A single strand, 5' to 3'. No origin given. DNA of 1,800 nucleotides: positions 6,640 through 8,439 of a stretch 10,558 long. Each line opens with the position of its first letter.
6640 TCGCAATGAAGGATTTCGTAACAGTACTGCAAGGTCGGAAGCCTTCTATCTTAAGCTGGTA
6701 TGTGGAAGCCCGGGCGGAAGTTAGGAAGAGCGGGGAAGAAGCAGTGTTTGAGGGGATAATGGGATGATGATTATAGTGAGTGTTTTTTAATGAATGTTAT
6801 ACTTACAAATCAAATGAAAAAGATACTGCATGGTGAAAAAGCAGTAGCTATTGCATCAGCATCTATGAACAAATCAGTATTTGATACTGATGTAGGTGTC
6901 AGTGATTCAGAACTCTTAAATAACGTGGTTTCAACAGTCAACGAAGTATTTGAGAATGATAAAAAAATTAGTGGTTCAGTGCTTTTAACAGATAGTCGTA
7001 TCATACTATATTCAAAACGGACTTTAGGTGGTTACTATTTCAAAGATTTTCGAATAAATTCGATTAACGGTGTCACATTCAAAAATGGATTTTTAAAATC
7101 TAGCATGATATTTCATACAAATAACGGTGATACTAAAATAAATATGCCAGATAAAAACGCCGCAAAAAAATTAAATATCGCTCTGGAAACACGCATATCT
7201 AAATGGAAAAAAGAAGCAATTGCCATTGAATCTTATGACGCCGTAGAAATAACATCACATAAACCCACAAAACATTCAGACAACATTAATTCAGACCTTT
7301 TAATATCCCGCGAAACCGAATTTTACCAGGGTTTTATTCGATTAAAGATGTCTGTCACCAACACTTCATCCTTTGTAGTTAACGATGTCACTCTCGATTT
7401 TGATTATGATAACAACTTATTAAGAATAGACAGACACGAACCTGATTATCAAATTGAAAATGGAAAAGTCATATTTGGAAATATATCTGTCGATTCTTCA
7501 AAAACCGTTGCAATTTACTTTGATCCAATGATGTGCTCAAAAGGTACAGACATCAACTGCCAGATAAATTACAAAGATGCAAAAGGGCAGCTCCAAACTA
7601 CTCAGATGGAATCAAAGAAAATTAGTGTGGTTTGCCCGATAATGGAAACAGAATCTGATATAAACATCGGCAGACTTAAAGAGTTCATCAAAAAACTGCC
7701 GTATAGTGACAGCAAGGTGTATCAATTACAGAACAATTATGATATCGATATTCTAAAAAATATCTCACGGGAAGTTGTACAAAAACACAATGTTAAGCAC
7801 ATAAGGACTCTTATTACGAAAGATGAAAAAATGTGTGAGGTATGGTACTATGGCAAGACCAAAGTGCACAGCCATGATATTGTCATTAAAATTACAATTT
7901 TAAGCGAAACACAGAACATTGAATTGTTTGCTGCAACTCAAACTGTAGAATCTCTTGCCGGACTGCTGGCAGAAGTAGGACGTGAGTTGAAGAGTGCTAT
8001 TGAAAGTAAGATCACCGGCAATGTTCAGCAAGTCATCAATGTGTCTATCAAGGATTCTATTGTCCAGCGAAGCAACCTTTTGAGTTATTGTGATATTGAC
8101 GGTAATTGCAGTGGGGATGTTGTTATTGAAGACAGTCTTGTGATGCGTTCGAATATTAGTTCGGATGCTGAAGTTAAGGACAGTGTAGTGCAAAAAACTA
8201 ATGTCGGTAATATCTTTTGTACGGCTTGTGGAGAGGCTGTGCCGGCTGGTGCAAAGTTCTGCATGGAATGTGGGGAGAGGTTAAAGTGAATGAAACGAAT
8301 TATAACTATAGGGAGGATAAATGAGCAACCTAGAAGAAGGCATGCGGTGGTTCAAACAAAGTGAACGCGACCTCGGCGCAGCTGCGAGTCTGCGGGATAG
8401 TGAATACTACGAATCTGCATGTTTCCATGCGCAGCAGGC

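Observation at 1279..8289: Four proteins in 7 kb end in the same C-x2-C-G-x7-9-(K/R)F-C-x2-C-G zinc ribbon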

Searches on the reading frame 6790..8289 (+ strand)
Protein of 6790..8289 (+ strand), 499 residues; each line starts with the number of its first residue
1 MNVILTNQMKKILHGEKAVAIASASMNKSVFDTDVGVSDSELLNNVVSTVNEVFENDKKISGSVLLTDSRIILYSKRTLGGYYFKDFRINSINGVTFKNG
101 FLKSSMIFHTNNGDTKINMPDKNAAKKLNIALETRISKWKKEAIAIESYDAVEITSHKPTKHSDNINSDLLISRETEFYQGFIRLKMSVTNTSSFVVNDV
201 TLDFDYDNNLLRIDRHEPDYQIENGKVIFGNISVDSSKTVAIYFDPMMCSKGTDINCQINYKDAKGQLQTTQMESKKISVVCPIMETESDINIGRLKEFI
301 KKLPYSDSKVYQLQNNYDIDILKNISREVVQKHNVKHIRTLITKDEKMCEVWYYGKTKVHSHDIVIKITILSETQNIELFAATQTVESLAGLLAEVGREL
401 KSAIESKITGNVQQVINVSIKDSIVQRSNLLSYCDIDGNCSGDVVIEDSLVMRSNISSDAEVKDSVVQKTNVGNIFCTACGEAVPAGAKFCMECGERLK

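Call 3: search_protein_families(library=pfam, proteins=[window:6790-8289:+], max_evalue=0.1)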
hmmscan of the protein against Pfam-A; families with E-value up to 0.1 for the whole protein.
window:6790-8289:+ (499 aa): 8 families
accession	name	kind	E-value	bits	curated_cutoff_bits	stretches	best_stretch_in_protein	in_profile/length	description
PF14470.12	bPH_3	-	1.8e-09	38.4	23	1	50-131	11-92/95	Bacterial PH domain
PF13240.11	Zn_Ribbon_1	-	1.1e-06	28.7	25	1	476-497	1-22/23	zinc-ribbon domain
PF12773.13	DZR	-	0.00011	22.7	27.3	1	477-498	1-22/45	Double zinc ribbon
PF24463.1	DUF7577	-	0.00072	19.6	28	1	474-498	2-26/27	Domain of unknown function (DUF7577)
PF13248.11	Zn_ribbon_3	-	0.0048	16.8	27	1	477-498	5-26/26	zinc-ribbon domain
PF17032.10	Zn_ribbon_15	-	0.052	14.8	28.9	0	474-495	52-73/73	zinc-ribbon family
PF18912.6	DZR_2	-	0.061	13.6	27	0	477-497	10-30/56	Double zinc ribbon domain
PF02883.26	Alpha_adaptinC2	-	0.09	13.5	27.6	0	167-215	8-59/111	Adaptin C-terminal domain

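Call 10: find_homologous_proteins(query=window:6790-8289:+, max_evalue=0.001)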
Query window:6790-8289:+ (499 aa): 147 proteins with E <= 0.001 among 8000 candidates; the best 120 are listed.
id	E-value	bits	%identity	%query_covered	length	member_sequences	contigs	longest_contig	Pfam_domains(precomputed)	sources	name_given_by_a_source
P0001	0.0e+0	1075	100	98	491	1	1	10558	PF13240.12,PF14470.13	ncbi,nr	ncbi:MAG: PH domain-containing protein [Methanosarcinaceae archaeon]|nr:PH domain-containing protein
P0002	7.0e-229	778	79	68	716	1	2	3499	PF14470.13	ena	-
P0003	1.5e-227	774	78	76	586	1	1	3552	PF14470.13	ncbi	-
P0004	1.6e-202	691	78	77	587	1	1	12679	PF13240.12,PF12773.14,PF14470.13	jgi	-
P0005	1.3e-192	659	78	75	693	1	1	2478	PF13240.12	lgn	-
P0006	2.6e-187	641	81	72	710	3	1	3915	PF13240.12,PF02893.27,PF14470.13,PF13248.12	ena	-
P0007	8.4e-187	640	66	90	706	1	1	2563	PF14470.13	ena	-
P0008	3.0e-184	631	78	66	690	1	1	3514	PF14470.13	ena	-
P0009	1.0e-182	626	65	90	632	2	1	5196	PF13240.12,PF14470.13,PF13248.12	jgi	jgi:hypothetical protein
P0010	5.2e-180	617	80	68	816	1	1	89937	PF13240.12,PF13248.12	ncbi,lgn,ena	-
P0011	5.1e-179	614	75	73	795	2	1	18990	-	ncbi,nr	ncbi:MAG TPA: hypothetical protein C5S51_10410 [Methanosarcinaceae archaeon]|nr:hypothetical protein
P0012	1.3e-172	593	74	69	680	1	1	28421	PF14470.13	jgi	-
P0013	1.2e-169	583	79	68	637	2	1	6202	-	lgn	-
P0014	2.8e-169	582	62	90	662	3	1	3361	PF14470.13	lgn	-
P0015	1.8e-166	573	58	95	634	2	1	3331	PF14470.13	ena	-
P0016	1.1e-165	570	60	93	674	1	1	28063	PF02893.27,PF14470.13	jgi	-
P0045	9.4e-112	392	51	72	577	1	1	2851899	PF13240.12,PF13248.12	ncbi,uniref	ncbi:zinc ribbon domain-containing protein [Methanolobus sp. WCC4]|uniref:zinc ribbon domain-contain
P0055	7.4e-108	379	47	76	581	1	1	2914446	PF13248.12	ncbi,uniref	ncbi:zinc ribbon domain-containing protein [Methanolobus sp. ZRKC2]|uniref:zinc ribbon domain-contai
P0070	3.2e-104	367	46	84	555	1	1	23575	-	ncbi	-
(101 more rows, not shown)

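Call 13: find_encoding_contigs(protein=P0010, flank=10000, max_places=3)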
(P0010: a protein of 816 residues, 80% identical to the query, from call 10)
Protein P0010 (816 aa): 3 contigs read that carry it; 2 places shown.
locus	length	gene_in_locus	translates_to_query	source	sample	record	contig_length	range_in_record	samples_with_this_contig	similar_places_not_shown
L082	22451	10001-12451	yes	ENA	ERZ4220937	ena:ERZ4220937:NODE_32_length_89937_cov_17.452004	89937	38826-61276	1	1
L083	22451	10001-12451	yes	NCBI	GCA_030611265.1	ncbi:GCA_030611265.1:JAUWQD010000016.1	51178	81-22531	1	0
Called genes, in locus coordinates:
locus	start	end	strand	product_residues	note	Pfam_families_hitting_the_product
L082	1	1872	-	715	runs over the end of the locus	PF13620:CarboxypepD_reg (faint), PF08308:PEGA, PF20608:Phage_tube_C (faint), PF08308:PEGA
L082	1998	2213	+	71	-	-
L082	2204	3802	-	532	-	PF14104:DUF4277, PF01609:DDE_Tnp_1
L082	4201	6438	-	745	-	PF07705:CARDB (faint), PF10633:NPCBM_assoc (faint), PF13620:CarboxypepD_reg (faint), PF13715:CarbopepD_reg_2 (faint), PF08308:PEGA, PF13240:Zn_Ribbon_1 (weak)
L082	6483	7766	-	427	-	PF01145:Band_7, PF13240:Zn_Ribbon_1 (weak), PF13248:Zn_ribbon_3 (faint)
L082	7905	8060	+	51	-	-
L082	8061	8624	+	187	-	-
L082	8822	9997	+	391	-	PF00004:AAA, PF07724:AAA_2 (weak), PF17862:AAA_lid_3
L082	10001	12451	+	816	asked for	PF13248:Zn_ribbon_3 (weak), PF13240:Zn_Ribbon_1 (weak)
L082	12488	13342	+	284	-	-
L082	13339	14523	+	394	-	-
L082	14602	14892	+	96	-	-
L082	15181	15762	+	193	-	PF00149:Metallophos, PF12850:Metallophos_2, PF14582:Metallophos_3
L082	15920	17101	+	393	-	PF02308:MgtC, PF13194:DUF4010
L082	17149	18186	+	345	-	PF00753:Lactamase_B (weak), PF12706:Lactamase_B_2 (faint)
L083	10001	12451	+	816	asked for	PF13248:Zn_ribbon_3 (weak), PF13240:Zn_Ribbon_1 (weak)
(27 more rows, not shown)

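Call 14: find_encoding_contigs(protein=P0045, flank=10000, max_places=3)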
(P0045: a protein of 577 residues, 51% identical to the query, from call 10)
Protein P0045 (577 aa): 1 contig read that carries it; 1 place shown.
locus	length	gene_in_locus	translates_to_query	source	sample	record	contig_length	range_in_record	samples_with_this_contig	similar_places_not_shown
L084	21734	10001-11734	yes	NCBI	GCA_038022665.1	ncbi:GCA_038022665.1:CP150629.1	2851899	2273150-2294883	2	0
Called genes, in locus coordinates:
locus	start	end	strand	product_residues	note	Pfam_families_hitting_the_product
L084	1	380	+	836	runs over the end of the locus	PF00521:DNA_topoisoIV, PF03989:DNA_gyraseA_C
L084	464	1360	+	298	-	PF01680:SOR_SNZ, PF05690:ThiG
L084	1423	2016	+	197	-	PF01174:SNO, PF03575:Peptidase_S51 (weak), PF00117:GATase (weak), PF07685:GATase_3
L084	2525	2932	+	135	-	PF01243:PNPOx_N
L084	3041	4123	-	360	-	PF09865:DUF2092 (faint), PF03548:LolA (weak), PF17131:TP_0789-like, PF14285:DUF4367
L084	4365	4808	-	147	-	PF05168:HEPN (faint)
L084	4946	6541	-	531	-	PF13240:Zn_Ribbon_1 (weak)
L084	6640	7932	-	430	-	PF01145:Band_7, PF13240:Zn_Ribbon_1 (faint)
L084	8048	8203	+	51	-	PF27540:Mb1296_C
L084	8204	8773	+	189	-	-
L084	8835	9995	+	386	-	PF00004:AAA, PF07724:AAA_2 (weak), PF17862:AAA_lid_3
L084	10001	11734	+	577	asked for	PF13240:Zn_Ribbon_1, PF13248:Zn_ribbon_3 (weak)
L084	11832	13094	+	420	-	PF00927:Transglut_C (faint)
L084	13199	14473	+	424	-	-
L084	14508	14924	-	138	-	PF01092:Ribosomal_S6e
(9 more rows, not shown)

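Call 15: find_encoding_contigs(protein=P0055, flank=10000, max_places=2)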
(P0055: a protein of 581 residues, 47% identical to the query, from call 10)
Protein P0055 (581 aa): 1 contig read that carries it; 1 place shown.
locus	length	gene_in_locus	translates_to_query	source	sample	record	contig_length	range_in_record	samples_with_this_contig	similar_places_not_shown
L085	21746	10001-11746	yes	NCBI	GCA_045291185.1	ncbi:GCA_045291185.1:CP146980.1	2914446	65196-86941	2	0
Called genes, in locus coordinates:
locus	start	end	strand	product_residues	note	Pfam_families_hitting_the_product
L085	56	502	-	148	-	PF09633:DUF2023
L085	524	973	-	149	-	PF12641:Flavodoxin_3 (weak), PF12724:Flavodoxin_5 (weak), PF00258:Flavodoxin_1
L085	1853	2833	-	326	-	PF19420:DDAH_eukar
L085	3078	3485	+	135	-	PF01243:PNPOx_N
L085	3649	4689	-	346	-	PF09865:DUF2092 (faint), PF17131:TP_0789-like, PF14285:DUF4367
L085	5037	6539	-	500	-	PF13240:Zn_Ribbon_1 (weak)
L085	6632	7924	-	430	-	PF01145:Band_7 (weak)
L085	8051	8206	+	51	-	-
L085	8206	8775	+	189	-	-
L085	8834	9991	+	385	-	PF00004:AAA, PF07724:AAA_2 (weak), PF13173:AAA_14 (faint), PF17862:AAA_lid_3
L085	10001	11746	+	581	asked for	PF13248:Zn_ribbon_3 (weak)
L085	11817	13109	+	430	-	PF00927:Transglut_C (faint)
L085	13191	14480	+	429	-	-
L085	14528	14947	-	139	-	PF01092:Ribosomal_S6e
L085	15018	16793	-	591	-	PF00009:GTP_EFTU, PF01926:MMR_HSR1, PF03144:GTP_EFTU_D2, PF11987:IF-2, PF14578:GTP_EFTU_D4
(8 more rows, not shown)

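Call 16: find_encoding_contigs(protein=P0016, flank=10000, max_places=2)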
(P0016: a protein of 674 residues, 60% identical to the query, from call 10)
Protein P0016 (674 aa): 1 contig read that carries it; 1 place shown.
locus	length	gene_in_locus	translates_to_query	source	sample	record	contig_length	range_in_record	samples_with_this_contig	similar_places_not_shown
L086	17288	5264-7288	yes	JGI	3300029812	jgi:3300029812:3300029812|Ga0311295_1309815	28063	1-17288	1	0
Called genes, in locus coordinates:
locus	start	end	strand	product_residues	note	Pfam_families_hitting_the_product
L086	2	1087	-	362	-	?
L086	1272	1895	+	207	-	-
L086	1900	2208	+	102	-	-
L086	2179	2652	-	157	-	PF13551:HTH_29, PF13565:HTH_32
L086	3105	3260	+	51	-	-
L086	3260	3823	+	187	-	-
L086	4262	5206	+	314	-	PF00004:AAA, PF07724:AAA_2 (weak), PF17862:AAA_lid_3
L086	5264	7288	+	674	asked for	PF02893:GRAM (faint), PF14470:bPH_3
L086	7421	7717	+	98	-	PF03683:UPF0175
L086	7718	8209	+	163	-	PF11848:DUF3368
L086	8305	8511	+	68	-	PF01909:NTP_transf_2, PF18765:Polbeta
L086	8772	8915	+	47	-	-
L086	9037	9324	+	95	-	PF03683:UPF0175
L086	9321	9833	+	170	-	PF11848:DUF3368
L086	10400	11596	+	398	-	-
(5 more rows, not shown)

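Call 17: find_encoding_contigs(protein=P0070, flank=10000, max_places=2)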
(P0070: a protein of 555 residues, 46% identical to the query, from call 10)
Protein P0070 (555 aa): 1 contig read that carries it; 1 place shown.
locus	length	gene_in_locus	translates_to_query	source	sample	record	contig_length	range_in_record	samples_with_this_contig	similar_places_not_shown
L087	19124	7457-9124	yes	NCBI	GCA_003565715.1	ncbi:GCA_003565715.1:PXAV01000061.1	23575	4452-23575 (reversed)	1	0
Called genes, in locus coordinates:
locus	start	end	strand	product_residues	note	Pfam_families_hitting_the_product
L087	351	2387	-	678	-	PF03781:FGE-sulfatase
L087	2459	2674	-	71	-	-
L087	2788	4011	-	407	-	-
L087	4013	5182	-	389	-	PF00004:AAA, PF07724:AAA_2 (faint), PF17862:AAA_lid_3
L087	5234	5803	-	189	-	-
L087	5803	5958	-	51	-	-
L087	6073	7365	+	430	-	PF01145:Band_7 (faint)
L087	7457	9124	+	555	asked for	-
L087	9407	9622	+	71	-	-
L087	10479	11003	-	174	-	PF09888:DUF2115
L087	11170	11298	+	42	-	-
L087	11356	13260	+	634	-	PF02518:HATPase_c, PF00204:DNA_gyraseB, PF01751:Toprim, PF00986:DNA_gyraseB_C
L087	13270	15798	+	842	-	PF00521:DNA_topoisoIV, PF03989:DNA_gyraseA_C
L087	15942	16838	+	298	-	PF01680:SOR_SNZ, PF05690:ThiG (weak)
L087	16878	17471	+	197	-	PF01174:SNO, PF00117:GATase (weak), PF07685:GATase_3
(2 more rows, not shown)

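Call 49: predict_structure(alignment_id=A5)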
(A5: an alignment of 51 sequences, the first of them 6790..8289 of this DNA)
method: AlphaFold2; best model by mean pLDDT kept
length: 499 residues; sequences in the alignment: 51
mean_pLDDT: 78.0   pTM: 0.59
mean pLDDT of the five models: 78.0, 77.5, 76.0, 76.0, 75.7
residues with pLDDT >= 90: 165; 70-90: 220; 50-70: 31; < 50: 83
segments of 3 or more residues with pLDDT < 50: 34-54, 141-165, 417-427, 449-473
pLDDT, mean of each block of 10 residues (from residue 1): 76 88 90 53 47 63 92 88 88 90 90 90 89 81 33 37 59 89 93 95 95 92 93 96 91 92 95 88 74 77 88 84 90 86 88 86 91 89 88 90 84 55 44 75 65 30 33 63 73 70
secondary structure, 60 per line:
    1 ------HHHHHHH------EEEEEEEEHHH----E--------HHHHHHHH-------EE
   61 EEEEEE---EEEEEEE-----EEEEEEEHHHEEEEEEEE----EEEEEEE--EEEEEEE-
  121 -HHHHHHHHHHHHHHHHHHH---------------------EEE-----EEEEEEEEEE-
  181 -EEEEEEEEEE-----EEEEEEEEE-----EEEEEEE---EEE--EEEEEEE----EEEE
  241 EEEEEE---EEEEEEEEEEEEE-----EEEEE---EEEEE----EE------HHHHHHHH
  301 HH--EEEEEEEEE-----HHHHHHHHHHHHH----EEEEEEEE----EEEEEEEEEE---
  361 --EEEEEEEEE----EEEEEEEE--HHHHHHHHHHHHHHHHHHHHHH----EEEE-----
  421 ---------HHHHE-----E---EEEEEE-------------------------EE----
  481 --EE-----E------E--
elements in order: H7-13 E20-27 H44-51 E59-66 E70-76 E82-88 E92-99 E104-110 E113-119 H122-140 E162-164 E170-179 E182-191 E197-205 E211-217 E221-223 E226-232 E237-246 E250-262 E268-272 E276-280 H293-302 E305-313 H319-331 E336-343 E348-357 E363-371 E376-383 H386-407 E412-415 H430-433 E444-449

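Call 72: search_protein_families(library=ncbifam, proteins=[window:6790-8289:+], max_evalue=0.01)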
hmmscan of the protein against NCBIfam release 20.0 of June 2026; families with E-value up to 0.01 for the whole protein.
window:6790-8289:+ (499 aa): 2 families
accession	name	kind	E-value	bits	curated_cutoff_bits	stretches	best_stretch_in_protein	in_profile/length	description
TIGR01122.1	ilvE_I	equivalog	0.0034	16.6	245.55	1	286-353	35-103/298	branched-chain-amino-acid transaminase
NF049953.1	ribbon_DG_selen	exception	0.0063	16.5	130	0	445-495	118-168/172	zinc ribbon-containing (seleno)protein DG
